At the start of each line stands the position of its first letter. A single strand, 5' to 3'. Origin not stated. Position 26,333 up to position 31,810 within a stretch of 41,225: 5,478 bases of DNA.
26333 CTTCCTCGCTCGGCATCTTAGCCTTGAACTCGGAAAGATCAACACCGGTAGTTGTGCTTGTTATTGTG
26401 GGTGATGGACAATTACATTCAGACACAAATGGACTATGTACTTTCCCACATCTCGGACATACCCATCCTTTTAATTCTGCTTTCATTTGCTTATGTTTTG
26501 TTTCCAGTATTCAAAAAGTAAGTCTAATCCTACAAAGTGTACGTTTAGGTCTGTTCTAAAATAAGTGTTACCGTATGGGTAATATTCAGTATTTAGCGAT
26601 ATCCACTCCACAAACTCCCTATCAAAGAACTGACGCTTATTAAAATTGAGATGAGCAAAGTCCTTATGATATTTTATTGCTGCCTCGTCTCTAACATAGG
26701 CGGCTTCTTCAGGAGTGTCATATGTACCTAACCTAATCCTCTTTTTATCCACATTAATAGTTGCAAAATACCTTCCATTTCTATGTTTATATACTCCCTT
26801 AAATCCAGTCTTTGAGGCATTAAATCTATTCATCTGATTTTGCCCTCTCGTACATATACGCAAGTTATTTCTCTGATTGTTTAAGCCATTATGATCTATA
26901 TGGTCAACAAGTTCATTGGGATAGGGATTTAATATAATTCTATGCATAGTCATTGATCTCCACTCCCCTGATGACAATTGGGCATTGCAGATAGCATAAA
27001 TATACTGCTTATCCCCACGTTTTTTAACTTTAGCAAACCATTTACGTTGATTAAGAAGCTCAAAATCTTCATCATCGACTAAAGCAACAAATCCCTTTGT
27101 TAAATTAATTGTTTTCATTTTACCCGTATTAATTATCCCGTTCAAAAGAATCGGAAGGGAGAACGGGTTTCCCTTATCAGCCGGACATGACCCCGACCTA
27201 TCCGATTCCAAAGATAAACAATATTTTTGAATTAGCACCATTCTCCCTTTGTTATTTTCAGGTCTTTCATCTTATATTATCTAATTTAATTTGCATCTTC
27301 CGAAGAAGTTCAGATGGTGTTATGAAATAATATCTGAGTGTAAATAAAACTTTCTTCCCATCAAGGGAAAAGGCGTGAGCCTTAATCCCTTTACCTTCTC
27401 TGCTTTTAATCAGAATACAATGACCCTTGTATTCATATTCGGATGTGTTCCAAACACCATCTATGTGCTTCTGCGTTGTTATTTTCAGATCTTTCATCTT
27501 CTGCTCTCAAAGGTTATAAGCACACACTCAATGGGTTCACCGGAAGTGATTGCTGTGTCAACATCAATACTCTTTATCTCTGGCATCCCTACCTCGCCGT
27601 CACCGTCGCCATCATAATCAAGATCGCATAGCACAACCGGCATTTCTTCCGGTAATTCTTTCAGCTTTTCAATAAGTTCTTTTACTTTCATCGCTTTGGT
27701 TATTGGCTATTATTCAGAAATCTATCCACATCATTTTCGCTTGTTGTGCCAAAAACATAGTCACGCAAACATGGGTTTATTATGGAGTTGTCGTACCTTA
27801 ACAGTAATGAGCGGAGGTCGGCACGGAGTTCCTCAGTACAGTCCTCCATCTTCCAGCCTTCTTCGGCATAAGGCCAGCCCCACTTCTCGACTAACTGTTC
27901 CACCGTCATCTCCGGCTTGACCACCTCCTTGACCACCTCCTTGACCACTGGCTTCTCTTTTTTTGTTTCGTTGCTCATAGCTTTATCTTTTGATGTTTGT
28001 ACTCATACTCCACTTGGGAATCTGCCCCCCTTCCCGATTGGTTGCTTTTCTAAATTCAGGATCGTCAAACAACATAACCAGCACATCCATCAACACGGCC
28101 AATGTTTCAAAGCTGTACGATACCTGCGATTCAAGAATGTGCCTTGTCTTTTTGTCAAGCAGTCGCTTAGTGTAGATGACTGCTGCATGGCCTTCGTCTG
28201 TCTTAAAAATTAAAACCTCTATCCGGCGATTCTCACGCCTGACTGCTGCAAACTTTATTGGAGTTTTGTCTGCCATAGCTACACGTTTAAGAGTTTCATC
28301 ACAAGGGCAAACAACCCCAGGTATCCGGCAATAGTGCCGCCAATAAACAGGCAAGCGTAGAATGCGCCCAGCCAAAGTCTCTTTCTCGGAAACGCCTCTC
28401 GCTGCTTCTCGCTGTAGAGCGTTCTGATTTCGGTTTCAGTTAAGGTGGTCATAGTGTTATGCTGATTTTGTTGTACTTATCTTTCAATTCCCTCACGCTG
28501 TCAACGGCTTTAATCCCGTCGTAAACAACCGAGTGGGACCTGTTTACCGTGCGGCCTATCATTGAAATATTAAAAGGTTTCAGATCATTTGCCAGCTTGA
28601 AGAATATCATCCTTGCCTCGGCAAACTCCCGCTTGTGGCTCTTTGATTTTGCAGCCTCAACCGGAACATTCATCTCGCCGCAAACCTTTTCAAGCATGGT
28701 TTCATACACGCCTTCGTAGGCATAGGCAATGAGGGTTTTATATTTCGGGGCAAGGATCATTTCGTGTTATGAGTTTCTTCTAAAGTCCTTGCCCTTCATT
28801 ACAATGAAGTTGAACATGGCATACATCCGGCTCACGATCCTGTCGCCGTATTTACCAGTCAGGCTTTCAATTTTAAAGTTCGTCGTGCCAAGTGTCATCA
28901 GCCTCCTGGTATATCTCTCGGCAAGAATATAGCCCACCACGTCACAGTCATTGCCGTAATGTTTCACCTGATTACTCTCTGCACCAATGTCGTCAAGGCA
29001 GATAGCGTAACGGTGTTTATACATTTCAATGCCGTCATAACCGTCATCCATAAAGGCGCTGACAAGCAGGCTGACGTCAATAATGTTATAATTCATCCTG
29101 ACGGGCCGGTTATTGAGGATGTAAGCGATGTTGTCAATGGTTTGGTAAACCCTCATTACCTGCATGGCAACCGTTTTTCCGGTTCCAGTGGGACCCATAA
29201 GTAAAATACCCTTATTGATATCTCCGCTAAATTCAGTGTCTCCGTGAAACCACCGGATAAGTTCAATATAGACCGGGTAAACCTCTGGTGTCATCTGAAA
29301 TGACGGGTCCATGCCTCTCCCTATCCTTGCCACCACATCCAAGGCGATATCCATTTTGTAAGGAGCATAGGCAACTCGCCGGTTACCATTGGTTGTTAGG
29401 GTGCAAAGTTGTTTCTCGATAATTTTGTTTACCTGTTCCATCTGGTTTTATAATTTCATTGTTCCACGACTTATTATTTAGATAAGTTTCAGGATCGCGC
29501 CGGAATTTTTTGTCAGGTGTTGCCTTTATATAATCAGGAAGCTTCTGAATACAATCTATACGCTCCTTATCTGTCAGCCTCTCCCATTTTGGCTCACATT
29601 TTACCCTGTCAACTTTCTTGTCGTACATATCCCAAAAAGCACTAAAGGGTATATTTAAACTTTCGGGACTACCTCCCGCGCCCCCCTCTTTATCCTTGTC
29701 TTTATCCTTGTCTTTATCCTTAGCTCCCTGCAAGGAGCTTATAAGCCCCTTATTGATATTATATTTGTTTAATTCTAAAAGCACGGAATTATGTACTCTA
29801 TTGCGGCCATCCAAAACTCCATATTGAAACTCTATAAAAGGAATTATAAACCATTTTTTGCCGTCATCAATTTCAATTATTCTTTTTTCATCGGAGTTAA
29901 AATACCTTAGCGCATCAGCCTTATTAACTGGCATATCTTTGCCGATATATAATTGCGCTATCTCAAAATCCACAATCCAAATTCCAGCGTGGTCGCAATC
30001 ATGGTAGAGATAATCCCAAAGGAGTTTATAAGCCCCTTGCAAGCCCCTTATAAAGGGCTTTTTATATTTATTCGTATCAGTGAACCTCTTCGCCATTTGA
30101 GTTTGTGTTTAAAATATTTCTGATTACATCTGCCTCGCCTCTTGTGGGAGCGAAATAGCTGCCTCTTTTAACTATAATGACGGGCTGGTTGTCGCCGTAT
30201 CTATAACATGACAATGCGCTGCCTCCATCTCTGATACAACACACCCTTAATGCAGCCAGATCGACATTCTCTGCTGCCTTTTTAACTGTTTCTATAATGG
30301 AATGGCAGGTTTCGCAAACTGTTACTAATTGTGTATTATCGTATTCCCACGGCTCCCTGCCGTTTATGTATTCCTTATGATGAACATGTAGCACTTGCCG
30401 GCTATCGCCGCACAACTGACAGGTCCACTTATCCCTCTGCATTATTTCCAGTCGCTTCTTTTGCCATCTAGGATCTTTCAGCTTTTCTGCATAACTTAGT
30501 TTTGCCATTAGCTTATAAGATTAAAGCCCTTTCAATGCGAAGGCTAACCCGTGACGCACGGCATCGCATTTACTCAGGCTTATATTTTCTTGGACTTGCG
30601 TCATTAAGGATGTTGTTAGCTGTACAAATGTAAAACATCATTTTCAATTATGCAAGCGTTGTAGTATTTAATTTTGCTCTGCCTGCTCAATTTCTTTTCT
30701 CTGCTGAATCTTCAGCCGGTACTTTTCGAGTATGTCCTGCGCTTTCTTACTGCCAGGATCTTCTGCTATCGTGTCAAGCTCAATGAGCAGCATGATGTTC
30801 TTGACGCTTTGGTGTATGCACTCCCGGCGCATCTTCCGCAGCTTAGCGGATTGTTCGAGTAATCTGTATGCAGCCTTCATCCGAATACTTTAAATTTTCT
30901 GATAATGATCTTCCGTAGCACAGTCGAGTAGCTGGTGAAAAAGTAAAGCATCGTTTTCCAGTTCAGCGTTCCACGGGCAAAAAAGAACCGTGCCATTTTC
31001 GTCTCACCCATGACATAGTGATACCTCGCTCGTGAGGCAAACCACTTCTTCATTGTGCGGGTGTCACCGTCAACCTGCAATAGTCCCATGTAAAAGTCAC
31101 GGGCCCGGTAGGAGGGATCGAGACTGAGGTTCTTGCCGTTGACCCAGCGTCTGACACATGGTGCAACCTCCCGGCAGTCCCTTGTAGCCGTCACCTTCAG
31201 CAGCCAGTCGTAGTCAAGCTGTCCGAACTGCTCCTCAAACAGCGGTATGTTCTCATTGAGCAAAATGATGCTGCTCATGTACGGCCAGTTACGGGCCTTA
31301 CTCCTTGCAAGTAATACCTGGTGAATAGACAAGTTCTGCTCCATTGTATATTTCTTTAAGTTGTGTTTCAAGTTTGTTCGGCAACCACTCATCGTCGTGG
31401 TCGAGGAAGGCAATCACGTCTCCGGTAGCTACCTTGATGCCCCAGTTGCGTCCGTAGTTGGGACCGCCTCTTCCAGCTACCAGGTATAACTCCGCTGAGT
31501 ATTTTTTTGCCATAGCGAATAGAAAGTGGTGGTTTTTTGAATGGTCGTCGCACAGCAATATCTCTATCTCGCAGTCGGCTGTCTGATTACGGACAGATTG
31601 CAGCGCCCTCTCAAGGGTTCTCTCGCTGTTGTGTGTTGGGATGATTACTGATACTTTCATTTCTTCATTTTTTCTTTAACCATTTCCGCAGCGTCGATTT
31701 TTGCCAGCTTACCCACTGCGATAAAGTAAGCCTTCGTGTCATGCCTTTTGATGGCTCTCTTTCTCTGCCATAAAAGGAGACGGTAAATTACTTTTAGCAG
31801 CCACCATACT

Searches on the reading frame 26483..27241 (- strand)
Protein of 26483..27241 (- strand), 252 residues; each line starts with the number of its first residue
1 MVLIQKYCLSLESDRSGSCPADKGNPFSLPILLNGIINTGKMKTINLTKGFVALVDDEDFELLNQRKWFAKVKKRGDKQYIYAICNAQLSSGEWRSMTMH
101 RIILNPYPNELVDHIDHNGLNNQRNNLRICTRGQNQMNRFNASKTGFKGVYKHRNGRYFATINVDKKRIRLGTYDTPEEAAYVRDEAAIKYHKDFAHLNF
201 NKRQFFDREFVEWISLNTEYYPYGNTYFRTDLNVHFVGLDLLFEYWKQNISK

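Call 68: search_protein_families(library=phrogs, proteins=[window:26483-27241:-], max_evalue=0.001)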
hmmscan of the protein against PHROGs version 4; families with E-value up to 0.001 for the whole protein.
window:26483-27241:- (252 aa): 11 families
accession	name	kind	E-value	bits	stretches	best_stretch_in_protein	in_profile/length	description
phrog_99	-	DNA, RNA and nucleotide metabolism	3.8e-36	126.6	1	86-204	153-272/383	HNH endonuclease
phrog_4578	-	DNA, RNA and nucleotide metabolism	7e-22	78.7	1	110-202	30-125/130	HNH endonuclease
phrog_374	-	DNA, RNA and nucleotide metabolism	1.2e-15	58.3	1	112-220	326-435/617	HNH endonuclease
phrog_3593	-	DNA, RNA and nucleotide metabolism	2.3e-12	48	1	109-190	110-195/210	HNH endonuclease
phrog_59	-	DNA, RNA and nucleotide metabolism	5.3e-08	33.6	1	81-145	175-241/423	HNH endonuclease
phrog_953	-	DNA, RNA and nucleotide metabolism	2.1e-07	31.6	1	137-196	300-366/420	HNH endonuclease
phrog_36769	-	unknown function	9.7e-07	29.4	1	88-200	233-357/367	-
phrog_959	-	DNA, RNA and nucleotide metabolism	1.5e-06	29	1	72-144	34-111/138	HNH endonuclease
phrog_35306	-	unknown function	6.9e-06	27.3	1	141-181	25-66/90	-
phrog_13470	-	DNA, RNA and nucleotide metabolism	8.6e-06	27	1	139-194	89-145/152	HNH endonuclease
phrog_10730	-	DNA, RNA and nucleotide metabolism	0.00031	21.5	1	66-141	62-144/234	HNH endonuclease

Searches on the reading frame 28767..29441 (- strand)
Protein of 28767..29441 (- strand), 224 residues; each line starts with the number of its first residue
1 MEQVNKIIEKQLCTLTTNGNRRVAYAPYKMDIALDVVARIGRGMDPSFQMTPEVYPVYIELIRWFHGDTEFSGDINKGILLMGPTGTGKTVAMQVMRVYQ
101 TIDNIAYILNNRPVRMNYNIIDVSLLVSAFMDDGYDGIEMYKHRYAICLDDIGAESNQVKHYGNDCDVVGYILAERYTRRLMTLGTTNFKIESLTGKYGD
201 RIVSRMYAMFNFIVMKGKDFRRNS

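Call 68: search_protein_families(library=phrogs, proteins=[window:28767-29441:-], max_evalue=0.001)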
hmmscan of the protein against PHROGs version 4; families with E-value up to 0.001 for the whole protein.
window:28767-29441:- (224 aa): 4 families
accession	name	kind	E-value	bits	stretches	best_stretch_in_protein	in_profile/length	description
phrog_50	-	DNA, RNA and nucleotide metabolism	8.4e-16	59.1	1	71-223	363-512/570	DnaC-like helicase loader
phrog_3277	-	DNA, RNA and nucleotide metabolism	6.6e-13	49.8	1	76-222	10-154/168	DnaC-like helicase loader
phrog_14628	-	unknown function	4e-07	30.7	1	59-212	34-183/346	-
phrog_26922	-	DNA, RNA and nucleotide metabolism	0.00045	21.8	1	147-214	15-78/92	DnaC-like helicase loader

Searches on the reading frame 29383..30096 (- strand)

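Call 67: search_protein_families(library=phrogs, proteins=[window:29383-30096:-], max_evalue=0.001)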
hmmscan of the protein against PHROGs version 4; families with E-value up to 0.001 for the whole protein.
window:29383-30096:- (237 aa): 3 families
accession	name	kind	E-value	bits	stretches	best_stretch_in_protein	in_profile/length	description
phrog_35156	-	unknown function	3.8e-07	31.2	1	143-213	81-151/154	-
phrog_270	-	DNA, RNA and nucleotide metabolism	6.1e-07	30.1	1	128-215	156-250/383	replication initiation protein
phrog_9474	-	DNA, RNA and nucleotide metabolism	1.2e-05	26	1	127-230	156-264/288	replication initiation protein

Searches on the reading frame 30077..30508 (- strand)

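Call 67: search_protein_families(library=phrogs, proteins=[window:30077-30508:-], max_evalue=0.001)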
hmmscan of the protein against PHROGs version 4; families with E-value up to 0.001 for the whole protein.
window:30077-30508:- (143 aa): 13 families
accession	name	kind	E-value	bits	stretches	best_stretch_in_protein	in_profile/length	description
phrog_119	-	DNA, RNA and nucleotide metabolism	1.6e-16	61.2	1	5-77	181-259/443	HNH endonuclease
phrog_144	-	DNA, RNA and nucleotide metabolism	1.4e-12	48.6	1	5-76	62-136/175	HNH endonuclease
phrog_589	-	DNA, RNA and nucleotide metabolism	3.6e-12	47.4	1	10-71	74-137/179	HNH endonuclease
phrog_8446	-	DNA, RNA and nucleotide metabolism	6.2e-11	43.3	1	13-76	126-199/211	HNH endonuclease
phrog_8048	-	DNA, RNA and nucleotide metabolism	2.4e-08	34.5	1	5-83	154-236/273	HNH endonuclease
phrog_1271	-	DNA, RNA and nucleotide metabolism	7e-08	33.2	1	14-77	253-320/361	HNH endonuclease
phrog_4581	-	head and packaging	9.3e-08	32.9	1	13-78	51-117/395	terminase small subunit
phrog_333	-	DNA, RNA and nucleotide metabolism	6.7e-07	30.6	1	12-70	18-76/138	HNH endonuclease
phrog_740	-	DNA, RNA and nucleotide metabolism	1.4e-06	28.5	1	21-80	32-92/332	HNH endonuclease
phrog_5200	-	DNA, RNA and nucleotide metabolism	6.3e-06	27.2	1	8-72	21-84/154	HNH endonuclease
phrog_5956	-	DNA, RNA and nucleotide metabolism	1.3e-05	25.8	1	13-78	45-113/138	HNH endonuclease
phrog_16986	-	unknown function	2.5e-05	24.9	1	16-69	9-62/248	-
phrog_2323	-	DNA, RNA and nucleotide metabolism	2.6e-05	25.2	1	5-72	14-83/113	HNH endonuclease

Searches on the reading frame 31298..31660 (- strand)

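Call 67: search_protein_families(library=phrogs, proteins=[window:31298-31660:-], max_evalue=0.001)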
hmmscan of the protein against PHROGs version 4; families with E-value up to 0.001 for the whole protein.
window:31298-31660:- (120 aa): 5 families
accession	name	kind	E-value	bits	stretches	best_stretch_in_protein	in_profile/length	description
phrog_22739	-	moron, auxiliary metabolic gene and host takeover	6.5e-11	42.8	1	2-106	3-107/327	GtrB-like O-antigen conversion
phrog_841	-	moron, auxiliary metabolic gene and host takeover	6.5e-10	40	1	1-113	2-120/309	GtrB-like O-antigen conversion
phrog_22088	-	unknown function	6.7e-09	36.2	1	2-112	61-177/377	-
phrog_14775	-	moron, auxiliary metabolic gene and host takeover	6e-07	30.3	1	1-113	3-96/203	glycosyltransferase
phrog_8858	-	moron, auxiliary metabolic gene and host takeover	0.00082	19.3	0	71-110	66-105/395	glycosyltransferase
